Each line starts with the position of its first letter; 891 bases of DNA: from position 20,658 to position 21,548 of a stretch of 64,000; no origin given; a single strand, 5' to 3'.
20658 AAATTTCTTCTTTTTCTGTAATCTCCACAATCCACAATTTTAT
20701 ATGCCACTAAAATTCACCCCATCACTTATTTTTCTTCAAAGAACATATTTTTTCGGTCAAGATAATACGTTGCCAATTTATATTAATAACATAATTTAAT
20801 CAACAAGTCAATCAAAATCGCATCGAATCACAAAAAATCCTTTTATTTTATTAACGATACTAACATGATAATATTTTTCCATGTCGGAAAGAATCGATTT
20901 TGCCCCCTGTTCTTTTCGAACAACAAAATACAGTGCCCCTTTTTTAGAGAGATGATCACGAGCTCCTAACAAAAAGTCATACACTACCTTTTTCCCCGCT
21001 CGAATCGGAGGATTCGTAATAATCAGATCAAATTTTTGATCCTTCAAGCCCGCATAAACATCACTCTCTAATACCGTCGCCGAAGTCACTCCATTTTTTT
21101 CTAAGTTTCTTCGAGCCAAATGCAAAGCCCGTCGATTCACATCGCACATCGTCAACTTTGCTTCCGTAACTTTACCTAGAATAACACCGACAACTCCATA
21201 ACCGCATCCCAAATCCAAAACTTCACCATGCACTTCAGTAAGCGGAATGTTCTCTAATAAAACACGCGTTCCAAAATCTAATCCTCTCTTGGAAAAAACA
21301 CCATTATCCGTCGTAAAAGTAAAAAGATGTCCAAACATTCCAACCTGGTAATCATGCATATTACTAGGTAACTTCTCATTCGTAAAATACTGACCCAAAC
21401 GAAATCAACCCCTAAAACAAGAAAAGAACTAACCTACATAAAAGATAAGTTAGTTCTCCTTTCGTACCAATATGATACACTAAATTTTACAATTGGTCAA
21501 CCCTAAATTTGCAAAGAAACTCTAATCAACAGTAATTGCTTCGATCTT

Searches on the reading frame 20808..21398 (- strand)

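Call 60: search_protein_families(library=pfam, proteins=[window:20808-21398:-], max_evalue=0.00001)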
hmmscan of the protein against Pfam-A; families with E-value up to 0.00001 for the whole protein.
window:20808-21398:- (196 aa): 7 families
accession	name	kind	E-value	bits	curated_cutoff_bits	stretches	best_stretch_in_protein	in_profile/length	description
PF05175.20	MTS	-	2.8e-46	157.7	23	1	27-191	3-169/170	Methyltransferase small domain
PF13847.12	Methyltransf_31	-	3.5e-11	43.4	27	1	57-132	4-84/145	Methyltransferase domain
PF13649.12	Methyltransf_25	-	2.6e-10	41.3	27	1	60-133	1-75/97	Methyltransferase domain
PF06325.19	PrmA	-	6e-09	36.2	22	1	56-129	161-233/296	Ribosomal protein L11 methyltransferase (PrmA)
PF08242.18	Methyltransf_12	-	2.8e-07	31.6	30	1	61-154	1-96/98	Methyltransferase domain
PF08241.18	Methyltransf_11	-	8.9e-07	29.9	21.2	1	61-129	1-67/95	Methyltransferase domain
PF10294.15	Methyltransf_16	-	8e-06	26.2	21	0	59-110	49-105/174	Lysine methyltransferase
